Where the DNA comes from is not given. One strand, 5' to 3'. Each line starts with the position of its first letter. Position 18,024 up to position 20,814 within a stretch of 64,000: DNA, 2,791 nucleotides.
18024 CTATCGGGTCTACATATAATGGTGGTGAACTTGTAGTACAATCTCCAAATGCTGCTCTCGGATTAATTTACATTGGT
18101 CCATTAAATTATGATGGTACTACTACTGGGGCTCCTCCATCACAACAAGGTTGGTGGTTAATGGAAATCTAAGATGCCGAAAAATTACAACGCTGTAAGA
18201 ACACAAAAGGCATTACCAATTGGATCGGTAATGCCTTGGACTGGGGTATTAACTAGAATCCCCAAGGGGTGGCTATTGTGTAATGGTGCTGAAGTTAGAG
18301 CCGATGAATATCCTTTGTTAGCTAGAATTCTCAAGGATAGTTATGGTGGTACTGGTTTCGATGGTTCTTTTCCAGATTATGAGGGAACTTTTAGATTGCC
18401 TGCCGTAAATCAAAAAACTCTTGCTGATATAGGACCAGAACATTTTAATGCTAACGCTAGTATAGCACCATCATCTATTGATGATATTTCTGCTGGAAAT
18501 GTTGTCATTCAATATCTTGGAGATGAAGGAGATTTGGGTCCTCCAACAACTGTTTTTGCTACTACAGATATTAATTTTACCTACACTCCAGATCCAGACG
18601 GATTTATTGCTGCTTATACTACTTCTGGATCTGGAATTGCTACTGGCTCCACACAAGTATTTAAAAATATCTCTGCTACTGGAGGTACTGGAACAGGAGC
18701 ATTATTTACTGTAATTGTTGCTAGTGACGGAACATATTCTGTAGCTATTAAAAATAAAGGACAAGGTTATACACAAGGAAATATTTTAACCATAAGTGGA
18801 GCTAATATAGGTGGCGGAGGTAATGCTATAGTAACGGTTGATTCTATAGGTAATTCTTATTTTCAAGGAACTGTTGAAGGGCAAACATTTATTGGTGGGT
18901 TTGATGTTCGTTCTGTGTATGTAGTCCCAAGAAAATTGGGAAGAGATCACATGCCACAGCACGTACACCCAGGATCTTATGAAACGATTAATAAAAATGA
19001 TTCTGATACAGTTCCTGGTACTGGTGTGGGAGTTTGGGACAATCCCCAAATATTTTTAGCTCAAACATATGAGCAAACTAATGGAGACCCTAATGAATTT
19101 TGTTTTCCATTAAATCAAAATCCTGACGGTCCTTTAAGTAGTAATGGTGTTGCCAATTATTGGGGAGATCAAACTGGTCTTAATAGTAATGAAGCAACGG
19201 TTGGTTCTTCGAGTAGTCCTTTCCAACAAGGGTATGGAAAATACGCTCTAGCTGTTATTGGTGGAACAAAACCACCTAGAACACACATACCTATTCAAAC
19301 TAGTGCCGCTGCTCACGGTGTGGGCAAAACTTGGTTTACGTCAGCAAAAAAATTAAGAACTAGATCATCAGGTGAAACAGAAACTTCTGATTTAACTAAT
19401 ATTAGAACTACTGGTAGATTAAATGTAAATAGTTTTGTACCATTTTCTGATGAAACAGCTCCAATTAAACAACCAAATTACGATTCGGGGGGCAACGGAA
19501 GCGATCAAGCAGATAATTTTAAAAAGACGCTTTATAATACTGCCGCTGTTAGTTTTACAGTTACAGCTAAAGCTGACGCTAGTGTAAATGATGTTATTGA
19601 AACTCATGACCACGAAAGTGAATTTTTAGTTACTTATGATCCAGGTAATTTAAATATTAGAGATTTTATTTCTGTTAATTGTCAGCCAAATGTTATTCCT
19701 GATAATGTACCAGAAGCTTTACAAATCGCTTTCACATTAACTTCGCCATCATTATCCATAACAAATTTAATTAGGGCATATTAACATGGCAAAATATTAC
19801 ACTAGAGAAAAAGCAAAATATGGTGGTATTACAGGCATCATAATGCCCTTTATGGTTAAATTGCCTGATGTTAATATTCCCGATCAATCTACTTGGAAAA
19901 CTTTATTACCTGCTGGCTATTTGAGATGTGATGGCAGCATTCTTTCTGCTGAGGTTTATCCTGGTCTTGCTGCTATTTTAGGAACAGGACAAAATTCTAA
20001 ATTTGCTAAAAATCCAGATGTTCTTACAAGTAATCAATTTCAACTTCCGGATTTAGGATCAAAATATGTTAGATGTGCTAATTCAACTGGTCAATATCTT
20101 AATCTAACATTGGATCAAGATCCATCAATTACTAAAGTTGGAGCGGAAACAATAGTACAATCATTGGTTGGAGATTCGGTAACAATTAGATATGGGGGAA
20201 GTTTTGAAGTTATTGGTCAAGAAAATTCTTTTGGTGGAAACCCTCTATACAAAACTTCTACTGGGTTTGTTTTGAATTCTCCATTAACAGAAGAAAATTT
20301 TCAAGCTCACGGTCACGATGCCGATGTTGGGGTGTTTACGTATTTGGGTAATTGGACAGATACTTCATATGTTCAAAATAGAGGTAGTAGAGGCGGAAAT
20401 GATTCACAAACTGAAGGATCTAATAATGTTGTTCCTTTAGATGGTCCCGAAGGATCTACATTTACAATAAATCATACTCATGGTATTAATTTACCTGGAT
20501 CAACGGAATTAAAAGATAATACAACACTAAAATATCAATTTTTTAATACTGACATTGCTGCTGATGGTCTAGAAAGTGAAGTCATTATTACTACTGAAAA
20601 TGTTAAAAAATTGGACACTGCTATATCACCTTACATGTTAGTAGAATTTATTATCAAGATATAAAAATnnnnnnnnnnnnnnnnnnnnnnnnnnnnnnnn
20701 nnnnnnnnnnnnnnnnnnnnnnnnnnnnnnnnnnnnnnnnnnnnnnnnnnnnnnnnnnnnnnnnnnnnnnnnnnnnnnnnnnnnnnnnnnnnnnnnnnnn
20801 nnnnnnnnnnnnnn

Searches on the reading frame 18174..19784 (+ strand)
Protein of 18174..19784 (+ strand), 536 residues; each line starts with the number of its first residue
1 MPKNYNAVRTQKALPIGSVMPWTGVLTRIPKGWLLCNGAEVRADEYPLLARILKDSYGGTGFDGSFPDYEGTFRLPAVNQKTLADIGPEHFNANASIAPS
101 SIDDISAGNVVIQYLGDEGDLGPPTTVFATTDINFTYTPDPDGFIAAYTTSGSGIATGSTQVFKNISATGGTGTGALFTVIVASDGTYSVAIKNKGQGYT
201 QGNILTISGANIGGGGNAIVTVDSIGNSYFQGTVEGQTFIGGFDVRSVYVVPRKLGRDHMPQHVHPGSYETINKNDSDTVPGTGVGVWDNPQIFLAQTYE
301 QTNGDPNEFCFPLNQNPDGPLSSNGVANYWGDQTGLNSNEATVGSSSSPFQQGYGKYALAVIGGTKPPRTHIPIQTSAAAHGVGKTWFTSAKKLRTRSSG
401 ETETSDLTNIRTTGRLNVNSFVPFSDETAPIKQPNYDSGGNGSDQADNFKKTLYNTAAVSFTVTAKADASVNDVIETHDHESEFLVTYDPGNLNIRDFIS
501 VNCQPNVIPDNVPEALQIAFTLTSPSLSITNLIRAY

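Call 7: search_protein_families(library=phrogs, proteins=[window:18174-19784:+])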
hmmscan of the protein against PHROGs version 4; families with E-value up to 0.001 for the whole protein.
window:18174-19784:+ (536 aa): 7 families
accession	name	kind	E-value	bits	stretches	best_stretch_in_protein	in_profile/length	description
phrog_4591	-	tail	1.3e-66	226.8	2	4-143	3-149/429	short tail fiber protein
phrog_6005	-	head and packaging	6.6e-11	41.5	1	150-347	551-743/1512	virion structural protein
phrog_523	-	tail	2.3e-09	37.6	1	7-73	479-535/673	tail collar fiber protein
phrog_14307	-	unknown function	5e-09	37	1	9-77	43-101/137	-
phrog_1858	-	tail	6.3e-08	32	1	11-73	135-199/1018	tail fiber protein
phrog_3100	-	tail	8.8e-06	27.2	1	12-52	216-254/382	tail fiber protein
phrog_6256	-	tail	0.00082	19.5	0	12-74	287-339/686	tail fiber protein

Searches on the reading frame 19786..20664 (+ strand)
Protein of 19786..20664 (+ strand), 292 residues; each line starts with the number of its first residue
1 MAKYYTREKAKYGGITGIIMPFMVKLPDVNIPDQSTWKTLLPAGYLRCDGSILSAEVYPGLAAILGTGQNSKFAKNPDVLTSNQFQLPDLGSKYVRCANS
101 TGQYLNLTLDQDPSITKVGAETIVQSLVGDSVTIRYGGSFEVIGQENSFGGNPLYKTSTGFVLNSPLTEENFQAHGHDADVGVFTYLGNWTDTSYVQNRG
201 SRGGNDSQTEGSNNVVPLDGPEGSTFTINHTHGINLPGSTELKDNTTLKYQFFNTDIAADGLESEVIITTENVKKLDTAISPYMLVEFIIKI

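Call 7: search_protein_families(library=phrogs, proteins=[window:19786-20664:+])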
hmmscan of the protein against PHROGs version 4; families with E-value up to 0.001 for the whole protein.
window:19786-20664:+ (292 aa): 8 families
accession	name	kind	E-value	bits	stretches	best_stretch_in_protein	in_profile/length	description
phrog_4714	-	tail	3.5e-59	201.8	1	3-292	7-298/298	tail collar protein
phrog_31602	-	head and packaging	2.4e-37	129.9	2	1-177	1-195/472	virion structural protein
phrog_6256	-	tail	3.6e-07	30.6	1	38-101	299-345/686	tail fiber protein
phrog_523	-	tail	2.1e-06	27.8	1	41-90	499-531/673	tail collar fiber protein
phrog_14307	-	unknown function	8.3e-05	23.3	1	41-100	61-103/137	-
phrog_1858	-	tail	0.00056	19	1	39-100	149-205/1018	tail fiber protein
phrog_4591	-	tail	0.00057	20.4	1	4-93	3-82/429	short tail fiber protein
phrog_3100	-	tail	0.00068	21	1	41-96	231-269/382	tail fiber protein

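Call 9: search_dna_similar(query=window:19786-20664:+, collection=phages, mode=protein, max_rows=15)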
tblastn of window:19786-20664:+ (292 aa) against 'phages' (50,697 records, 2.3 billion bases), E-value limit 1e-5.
Records with a match: 59; places in all: 59; records where one place covers at least 80% of the query: 55.
Best place of each record, by identity: <60% 59.
By first word of the organism name: Synechococcus 45; Cyanophage 11; Prochlorococcus 2; Marine 1.
By host as written in the record: Synechococcus sp. 18; - 15; Synechococcus 8; Synechococcus sp. WH8102 6; Synechococcus sp. WH7803 4; Synechococcus sp. WH8101 2; Synechococcus sp. WH 8102 2; Synechococcus sp. SynWH7803 2; and 1 more.
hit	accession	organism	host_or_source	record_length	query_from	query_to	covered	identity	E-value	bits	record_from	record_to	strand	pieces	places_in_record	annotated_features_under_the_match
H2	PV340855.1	Synechococcus phage Sf-FR1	Synechococcus sp. WH8102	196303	1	292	100%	48.1%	3e-84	281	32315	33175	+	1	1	tail collar domain-containing protein (x2)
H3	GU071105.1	Prochlorococcus phage Syn1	Synechococcus sp. WH8101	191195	5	292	99%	37.3%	4e-39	151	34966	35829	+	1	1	virion structural protein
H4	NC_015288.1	Prochlorococcus phage Syn1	Synechococcus sp. WH8101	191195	5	292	99%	37.3%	4e-39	151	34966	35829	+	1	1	tail collar protein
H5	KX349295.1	Cyanophage S-RIM44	Synechococcus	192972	5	292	99%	37.3%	4e-39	151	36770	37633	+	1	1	virion structural protein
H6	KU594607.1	Cyanophage S-RIM44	Synechococcus sp.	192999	5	292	99%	37.3%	4e-39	151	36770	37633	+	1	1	virion structural protein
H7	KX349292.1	Cyanophage S-RIM44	Synechococcus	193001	5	292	99%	37.3%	4e-39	151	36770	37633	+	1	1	virion structural protein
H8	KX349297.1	Cyanophage S-RIM44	Synechococcus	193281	5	292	99%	37.3%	4e-39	151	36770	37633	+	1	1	virion structural protein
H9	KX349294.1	Cyanophage S-RIM44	Synechococcus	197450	5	292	99%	37.3%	2e-38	149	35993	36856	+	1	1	virion structural protein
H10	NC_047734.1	Cyanophage S-RIM44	Synechococcus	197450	5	292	99%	37.3%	2e-38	149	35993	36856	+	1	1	tail collar protein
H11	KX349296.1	Cyanophage S-RIM44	Synechococcus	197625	5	292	99%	37.3%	2e-38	149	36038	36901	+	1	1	virion structural protein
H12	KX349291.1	Cyanophage S-RIM44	Synechococcus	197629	5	292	99%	37.3%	2e-38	149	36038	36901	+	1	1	virion structural protein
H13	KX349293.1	Cyanophage S-RIM44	Synechococcus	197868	5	292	99%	37.3%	2e-38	149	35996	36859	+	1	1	virion structural protein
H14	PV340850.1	Synechococcus phage Sf-CH1b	Synechococcus sp. WH8102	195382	5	292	99%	36.0%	6e-47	174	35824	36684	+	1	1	tail collar domain-containing protein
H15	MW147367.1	Synechococcus phage S-H9-2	Synechococcus sp. WH 8102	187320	5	292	99%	35.8%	3e-34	137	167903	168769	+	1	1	virion structural protein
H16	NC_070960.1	Synechococcus phage S-H9-2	Synechococcus sp. WH 8102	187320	5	292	99%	35.8%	3e-34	137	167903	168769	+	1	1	virion structural protein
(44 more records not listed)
